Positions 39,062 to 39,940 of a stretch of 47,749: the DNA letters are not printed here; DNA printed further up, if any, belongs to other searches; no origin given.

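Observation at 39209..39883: Reverse-strand BRCT-domain gene wedged between the tail chaperone and the tape measure gene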

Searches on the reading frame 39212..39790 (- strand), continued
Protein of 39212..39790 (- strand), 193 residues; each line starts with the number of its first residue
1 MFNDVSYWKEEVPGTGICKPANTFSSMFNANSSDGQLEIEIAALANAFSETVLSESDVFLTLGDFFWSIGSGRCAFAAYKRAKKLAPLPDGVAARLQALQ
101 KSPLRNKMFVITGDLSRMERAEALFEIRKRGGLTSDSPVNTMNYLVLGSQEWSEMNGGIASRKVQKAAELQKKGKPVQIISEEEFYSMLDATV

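Call 69: get_annotated_region(hit=H1, flank=4000)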
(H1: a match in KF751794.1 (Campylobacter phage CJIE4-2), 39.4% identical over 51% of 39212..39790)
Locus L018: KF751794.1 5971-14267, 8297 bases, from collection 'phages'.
description: Campylobacter phage CJIE4-2, complete genome.
organism: Campylobacter phage CJIE4-2 (NCBI taxid 1470459)
taxonomy: Viruses; Duplodnaviria; Heunggongvirae; Uroviricota; Caudoviricetes
host: Campylobacter jejuni subsp. jejuni 00-1597; source: stool sample; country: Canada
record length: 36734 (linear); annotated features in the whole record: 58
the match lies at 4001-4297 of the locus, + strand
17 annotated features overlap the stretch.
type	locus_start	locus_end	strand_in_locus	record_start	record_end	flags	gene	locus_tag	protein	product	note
CDS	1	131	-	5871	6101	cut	-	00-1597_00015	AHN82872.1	hypothetical protein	-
CDS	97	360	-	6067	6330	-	-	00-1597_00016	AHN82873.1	hypothetical protein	-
CDS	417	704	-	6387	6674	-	-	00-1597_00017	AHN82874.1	YopX protein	-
CDS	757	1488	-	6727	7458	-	-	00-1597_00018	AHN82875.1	DNA-binding protein Roi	-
CDS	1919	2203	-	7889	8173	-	-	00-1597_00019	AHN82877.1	hypothetical protein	-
CDS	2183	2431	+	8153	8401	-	-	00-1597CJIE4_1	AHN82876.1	hypothetical protein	-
CDS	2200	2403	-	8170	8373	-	-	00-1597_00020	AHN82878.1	hypothetical protein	-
CDS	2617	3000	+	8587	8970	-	-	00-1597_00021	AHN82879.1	repressor protein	bacteriophage CI repressor protein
CDS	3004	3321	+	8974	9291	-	-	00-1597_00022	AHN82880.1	hypothetical protein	-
CDS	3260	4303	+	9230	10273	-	dnaQ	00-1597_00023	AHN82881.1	DNA polymerase III PolC, epsilon subunit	-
CDS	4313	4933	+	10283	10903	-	-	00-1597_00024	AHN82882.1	hypothetical protein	-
CDS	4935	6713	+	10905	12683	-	-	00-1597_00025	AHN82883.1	KAP family P-loop domain protein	-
CDS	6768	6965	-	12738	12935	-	-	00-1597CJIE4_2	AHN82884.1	hypothetical protein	-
CDS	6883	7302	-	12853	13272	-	-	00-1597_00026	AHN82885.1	hypothetical protein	-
CDS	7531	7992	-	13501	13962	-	-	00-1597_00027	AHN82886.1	hypothetical protein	-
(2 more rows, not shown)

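Call 70: search_protein_families(library=padloc, proteins=[L017:2829-3749:+, L018:3260-4300:+, P0037, P0062, P0106, P0133, P0049], max_evalue=0.01)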
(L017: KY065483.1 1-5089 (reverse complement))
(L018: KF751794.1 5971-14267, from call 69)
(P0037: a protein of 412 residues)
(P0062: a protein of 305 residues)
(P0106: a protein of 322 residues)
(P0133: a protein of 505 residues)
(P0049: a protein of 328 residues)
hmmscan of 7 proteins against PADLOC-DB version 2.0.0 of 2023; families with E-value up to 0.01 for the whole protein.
L017:2829-3749:+ (307 aa): 3 families
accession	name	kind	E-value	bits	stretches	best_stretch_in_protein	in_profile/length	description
PDLC05027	PDC-S48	-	1.3e-35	121.3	2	3-166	4-171/411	-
PDLC01247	DEDDh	-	3.1e-29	100.4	1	6-155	1-135/139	"CAS-I,CAS-II,CAS-III,CAS-IV,CAS-V,CAS-VI; associated"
PDLC05028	PDC-S48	-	1e-27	94.9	1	4-164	19-182/512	-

L018:3260-4300:+ (347 aa): 4 families
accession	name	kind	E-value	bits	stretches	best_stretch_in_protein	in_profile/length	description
PDLC01247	DEDDh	-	6.7e-34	115.5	1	56-211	1-138/139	"CAS-I,CAS-II,CAS-III,CAS-IV,CAS-V,CAS-VI; associated"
PDLC05027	PDC-S48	-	2.6e-21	74.2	1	53-221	4-173/411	-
PDLC05028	PDC-S48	-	3.6e-13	46.9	1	54-188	19-152/512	-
PDLC00753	Effector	-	0.0032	15.3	1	55-167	8-128/184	Exonuclease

P0037 (412 aa): 0 families

P0062 (305 aa): 3 families
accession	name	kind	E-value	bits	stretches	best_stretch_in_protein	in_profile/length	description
PDLC05027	PDC-S48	-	2.7e-26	90.6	1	2-157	5-163/411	-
PDLC01247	DEDDh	-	5.8e-26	89.8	1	4-156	1-137/139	"CAS-I,CAS-II,CAS-III,CAS-IV,CAS-V,CAS-VI; associated"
PDLC05028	PDC-S48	-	1e-19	68.5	1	1-155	18-174/512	-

P0106 (322 aa): 3 families
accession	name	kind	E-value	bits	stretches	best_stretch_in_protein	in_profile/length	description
PDLC01247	DEDDh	-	2.7e-29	100.6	1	8-162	1-139/139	"CAS-I,CAS-II,CAS-III,CAS-IV,CAS-V,CAS-VI; associated"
PDLC05027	PDC-S48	-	2.6e-28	97.2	2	27-169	27-171/411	-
PDLC05028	PDC-S48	-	2.4e-14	50.8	1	23-166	39-181/512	-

P0133 (505 aa): 5 families
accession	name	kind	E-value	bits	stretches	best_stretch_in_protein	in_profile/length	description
PDLC01247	DEDDh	-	6.1e-75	248.5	2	21-177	1-138/139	"CAS-I,CAS-II,CAS-III,CAS-IV,CAS-V,CAS-VI; associated"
PDLC05027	PDC-S48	-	2.5e-55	186.2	3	19-186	5-172/411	-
PDLC05028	PDC-S48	-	5.1e-42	142.1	2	19-180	19-179/512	-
PDLC03817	RTasSbcB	-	2.5e-07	28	1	20-125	2-115/436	DRT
PDLC03802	RTasHel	-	1.1e-06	25.8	1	19-171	400-506/675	DRT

P0049 (328 aa): 0 families

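Call 72: search_solved_structures(query=P0037, max_evalue=1)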
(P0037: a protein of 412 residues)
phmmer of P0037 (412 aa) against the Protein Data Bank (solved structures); distinct sequences matched with E-value up to 1: 2.
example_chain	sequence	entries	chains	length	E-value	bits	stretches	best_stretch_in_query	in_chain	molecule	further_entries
2k6g_A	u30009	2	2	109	0.86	12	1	317-373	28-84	Replication factor C subunit 1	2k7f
2ebu_A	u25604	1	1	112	0.93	11.9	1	317-373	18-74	Replication factor C subunit 1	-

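Call 73: search_protein_families(library=ncbifam, proteins=[P0037, P0038, P0049, P0055, P0043], max_evalue=0.01)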
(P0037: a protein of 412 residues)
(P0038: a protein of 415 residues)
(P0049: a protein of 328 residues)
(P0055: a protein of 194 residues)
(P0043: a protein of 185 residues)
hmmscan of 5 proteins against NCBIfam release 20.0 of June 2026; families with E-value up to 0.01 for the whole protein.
P0037 (412 aa): 3 families
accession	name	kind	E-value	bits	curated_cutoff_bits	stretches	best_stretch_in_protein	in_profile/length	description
NF004844.0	PRK06195.1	equivalog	2.9e-14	53.2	373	1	263-408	162-307/309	DNA polymerase III subunit epsilon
NF005932.1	PRK07956.1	equivalog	6.9e-06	24.8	369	1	282-405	578-662/664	NAD-dependent DNA ligase LigA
TIGR00575.1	dnlj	equivalog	3.1e-05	22.6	444.45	1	294-368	559-631/652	NAD-dependent DNA ligase LigA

P0038 (415 aa): 4 families
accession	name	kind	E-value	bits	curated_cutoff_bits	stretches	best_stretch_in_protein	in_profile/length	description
NF004844.0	PRK06195.1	equivalog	3.2e-15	56.3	373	1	276-412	173-305/309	DNA polymerase III subunit epsilon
NF005932.1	PRK07956.1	equivalog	4.5e-08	32.1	369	1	288-411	561-662/664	NAD-dependent DNA ligase LigA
TIGR00575.1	dnlj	equivalog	2.1e-07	29.8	444.45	1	300-375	557-632/652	NAD-dependent DNA ligase LigA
NF010931.0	PRK14351.1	equivalog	0.0086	14.6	1051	0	320-374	602-656/692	NAD-dependent DNA ligase LigA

P0049 (328 aa): 4 families
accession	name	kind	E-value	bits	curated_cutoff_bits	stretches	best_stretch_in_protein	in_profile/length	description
NF004844.0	PRK06195.1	equivalog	8.8e-14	51.6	373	1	17-104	219-306/309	DNA polymerase III subunit epsilon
NF005932.1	PRK07956.1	equivalog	3.7e-06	25.7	369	1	16-103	590-663/664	NAD-dependent DNA ligase LigA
TIGR00575.1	dnlj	equivalog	3.8e-06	25.6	444.45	1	17-85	583-642/652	NAD-dependent DNA ligase LigA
NF010931.0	PRK14351.1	equivalog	0.0091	14.6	1051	0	22-104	613-682/692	NAD-dependent DNA ligase LigA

P0055 (194 aa): 3 families
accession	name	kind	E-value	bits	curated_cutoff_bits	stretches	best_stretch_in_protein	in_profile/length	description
NF004844.0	PRK06195.1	equivalog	6.6e-11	42.2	373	1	58-173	197-307/309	DNA polymerase III subunit epsilon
NF005932.1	PRK07956.1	equivalog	1.6e-06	27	369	1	45-138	549-644/664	NAD-dependent DNA ligase LigA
TIGR00575.1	dnlj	equivalog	9.3e-06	24.3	444.45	1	61-154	557-643/652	NAD-dependent DNA ligase LigA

P0043 (185 aa): 4 families
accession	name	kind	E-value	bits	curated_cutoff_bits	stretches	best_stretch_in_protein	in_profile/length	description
NF004844.0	PRK06195.1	equivalog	5.8e-16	58.8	373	1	29-170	170-306/309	DNA polymerase III subunit epsilon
TIGR00575.1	dnlj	equivalog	9.5e-09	34.2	444.45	1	66-165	565-651/652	NAD-dependent DNA ligase LigA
NF005932.1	PRK07956.1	equivalog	3.7e-08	32.4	369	1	60-169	578-663/664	NAD-dependent DNA ligase LigA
NF010931.0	PRK14351.1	equivalog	0.00014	20.5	1051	1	86-171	611-683/692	NAD-dependent DNA ligase LigA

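Call 77: search_protein_families(library=pfam, proteins=[P0037, P0038, P0049], max_evalue=10)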
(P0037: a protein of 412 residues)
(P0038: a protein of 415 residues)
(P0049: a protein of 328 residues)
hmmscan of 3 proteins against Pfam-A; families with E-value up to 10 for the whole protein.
P0037 (412 aa): 1 family
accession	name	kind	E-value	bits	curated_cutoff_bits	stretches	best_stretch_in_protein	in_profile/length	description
PF00533.33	BRCT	-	0.24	12.1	21.3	1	320-379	4-52/78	BRCA1 C Terminus (BRCT) domain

P0038 (415 aa): 1 family
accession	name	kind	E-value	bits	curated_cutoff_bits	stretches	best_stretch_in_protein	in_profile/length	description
PF00533.33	BRCT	-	0.089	13.5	21.3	1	324-372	2-49/78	BRCA1 C Terminus (BRCT) domain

P0049 (328 aa): 4 families
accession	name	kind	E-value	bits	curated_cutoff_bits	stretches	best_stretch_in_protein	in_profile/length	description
PF00533.33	BRCT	-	0.00015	22.3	21.3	1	17-65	4-51/78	BRCA1 C Terminus (BRCT) domain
PF20404.3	DUF6694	-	0.035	15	24.3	1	185-233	35-83/102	Family of unknown function (DUF6694)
PF09625.15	VP9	-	0.059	14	27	1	179-232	16-68/79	VP9 protein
PF16589.12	BRCT_2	-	0.069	13.9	27.3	1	19-70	3-53/86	BRCT domain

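Call 81: find_encoding_contigs(protein=P0055, flank=7000, max_places=3)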
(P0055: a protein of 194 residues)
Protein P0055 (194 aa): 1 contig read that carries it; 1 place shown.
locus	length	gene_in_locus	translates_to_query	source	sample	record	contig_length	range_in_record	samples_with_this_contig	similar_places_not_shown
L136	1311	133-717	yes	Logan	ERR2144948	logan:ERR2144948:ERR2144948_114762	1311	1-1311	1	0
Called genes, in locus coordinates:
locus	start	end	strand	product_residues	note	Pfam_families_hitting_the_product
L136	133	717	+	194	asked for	-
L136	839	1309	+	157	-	?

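Call 82: find_encoding_contigs(protein=P0052, flank=7000, max_places=3)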
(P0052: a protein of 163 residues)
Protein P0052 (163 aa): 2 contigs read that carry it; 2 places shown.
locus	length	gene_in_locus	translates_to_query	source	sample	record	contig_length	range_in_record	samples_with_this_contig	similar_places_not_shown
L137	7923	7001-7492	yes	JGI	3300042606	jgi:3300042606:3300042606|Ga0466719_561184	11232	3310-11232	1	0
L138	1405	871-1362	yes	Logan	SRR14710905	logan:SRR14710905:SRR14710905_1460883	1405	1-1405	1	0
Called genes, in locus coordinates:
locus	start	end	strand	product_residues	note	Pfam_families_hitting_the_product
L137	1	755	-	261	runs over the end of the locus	-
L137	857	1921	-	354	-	PF06970:RepA_N, PF19481:DUF6017 (weak)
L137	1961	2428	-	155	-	-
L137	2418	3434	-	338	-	-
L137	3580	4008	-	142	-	-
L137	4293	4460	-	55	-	-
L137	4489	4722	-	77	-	-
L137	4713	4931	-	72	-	-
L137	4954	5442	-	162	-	-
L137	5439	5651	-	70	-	-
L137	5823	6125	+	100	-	-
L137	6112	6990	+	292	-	-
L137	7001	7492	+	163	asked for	PF00533:BRCT (faint)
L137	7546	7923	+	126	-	?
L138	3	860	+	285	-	?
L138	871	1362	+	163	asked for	PF00533:BRCT (faint)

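Call 87: predict_structure(alignment_id=A2)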
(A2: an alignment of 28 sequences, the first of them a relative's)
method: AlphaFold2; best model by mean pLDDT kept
length: 412 residues; sequences in the alignment: 28
mean_pLDDT: 86.0   pTM: 0.65
mean pLDDT of the five models: 86.0, 86.0, 84.9, 84.8, 84.6
residues with pLDDT >= 90: 265; 70-90: 87; 50-70: 26; < 50: 34
segments of 3 or more residues with pLDDT < 50: 1-23, 308-317
pLDDT, mean of each block of 10 residues (from residue 1): 38 40 61 85 83 82 83 97 97 94 91 98 98 96 96 97 91 95 98 98 95 91 85 95 96 94 97 97 95 77 49 52 94 92 94 84 87 66 91 94 92 60
secondary structure, 60 per line:
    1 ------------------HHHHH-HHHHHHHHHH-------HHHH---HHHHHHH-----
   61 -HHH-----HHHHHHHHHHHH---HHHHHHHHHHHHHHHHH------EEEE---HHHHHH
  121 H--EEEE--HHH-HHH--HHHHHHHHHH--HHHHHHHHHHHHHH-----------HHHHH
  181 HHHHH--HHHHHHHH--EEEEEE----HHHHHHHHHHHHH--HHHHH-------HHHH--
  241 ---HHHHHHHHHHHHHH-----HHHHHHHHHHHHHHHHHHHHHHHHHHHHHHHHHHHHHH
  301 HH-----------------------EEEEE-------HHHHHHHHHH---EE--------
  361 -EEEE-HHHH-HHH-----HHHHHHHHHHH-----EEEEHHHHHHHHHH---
elements in order: H19-23 H25-34 H42-45 H49-55 H70-81 H85-101 E108-111 H115-121 E124-127 H139-148 H151-164 H176-185 H188-195 E198-203 H208-220 H223-227 H235-238 H244-257 H263-302 E326-330 H338-347 E362-365 H367-370 H380-390 E396-399 H400-409

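Call 89: fold_search(model_id=the predicted structure, library=pdb)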
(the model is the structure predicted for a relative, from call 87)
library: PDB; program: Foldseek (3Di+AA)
matches with E <= 10: 531; with E <= 0.001: 2
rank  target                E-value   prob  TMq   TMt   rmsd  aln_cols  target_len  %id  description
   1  2ebu_MODEL_1_A        1.3e-04  1.00  0.18  0.60  12.2       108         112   27  Solution structure of the BRCT domain from human replication factor C large subunit 1 (released 2007-08-14)
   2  2k7f_MODEL_1_A        7.4e-04  1.00  0.18  0.58  16.1       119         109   24  HADDOCK calculated model of the complex between the BRCT region of RFC p140 and dsDNA (released 2009-09-08)
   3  9a6z_B                2.5e-03  1.00  0.18  0.11  18.4       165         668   20  Integrative model of RPOB-DNLJ by crosslinking MS and deep learning (released 2024-09-18)
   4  7u1a_A                3.1e-03  1.00  0.17  0.12   3.0        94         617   24  RFC:PCNA bound to dsDNA with a ssDNA gap of six nucleotides (released 2022-07-06)
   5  7tfh_A                3.7e-03  1.00  0.16  0.11  10.7       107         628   23  Atomic model of the S. cerevisiae clamp-clamp loader complex PCNA-RFC bound to two DNA molecules, one at the 5'-recess (released 2022-11-16)
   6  2cok_MODEL_1_A        5.1e-03  1.00  0.18  0.57   6.8       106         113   20  Solution structure of BRCT domain of poly(ADP-ribose) polymerase-1 (released 2005-11-17)
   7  3qvg_B                7.1e-03  1.00  0.17  0.58   9.1       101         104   14  XRCC1 bound to DNA ligase (released 2011-06-15)
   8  3pc6_A                9.3e-03  1.00  0.16  0.58   3.7        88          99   14  X-ray crystal structure of the second XRCC1 BRCT domain. (released 2011-06-15)
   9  8dr5_A                9.3e-03  1.00  0.16  0.11  10.6       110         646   22  Open state of RFC:PCNA bound to a 3' ss/dsDNA junction (DNA2) with NTD (released 2022-08-17)
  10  6wh1_A                1.2e-02  1.00  0.17  0.63   2.7        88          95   15  Structure of the complex of human DNA ligase III-alpha and XRCC1 BRCT domains (released 2020-12-02)
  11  3pc8_B                1.4e-02  1.00  0.16  0.59   3.8        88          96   14  X-ray crystal structure of the heterodimeric complex of XRCC1 and DNA ligase III-alpha BRCT domains. (released 2011-06-15)
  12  3pc8_A                1.4e-02  1.00  0.17  0.60   5.1        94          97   14  X-ray crystal structure of the heterodimeric complex of XRCC1 and DNA ligase III-alpha BRCT domains. (released 2011-06-15)
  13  7u19_A                1.4e-02  1.00  0.16  0.11   2.9        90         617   24  RFC:PCNA bound to nicked DNA (released 2022-07-06)
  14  3pc6_B                1.4e-02  1.00  0.17  0.57   4.9        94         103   14  X-ray crystal structure of the second XRCC1 BRCT domain. (released 2011-06-15)
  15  1cdz                  2.2e-02  1.00  0.17  0.63   3.8        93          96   14  BRCT DOMAIN FROM DNA-REPAIR PROTEIN XRCC1 (released 2000-02-28)
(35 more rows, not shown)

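Call 103: find_encoding_contigs(protein=P0049, flank=6000, max_places=3)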
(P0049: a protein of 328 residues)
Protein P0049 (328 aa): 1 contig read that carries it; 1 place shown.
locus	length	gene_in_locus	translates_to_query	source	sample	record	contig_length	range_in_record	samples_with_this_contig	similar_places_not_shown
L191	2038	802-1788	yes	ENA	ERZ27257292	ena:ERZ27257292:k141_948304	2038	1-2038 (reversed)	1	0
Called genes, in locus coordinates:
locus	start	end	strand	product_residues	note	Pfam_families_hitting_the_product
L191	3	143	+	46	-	?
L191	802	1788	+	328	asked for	-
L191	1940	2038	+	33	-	?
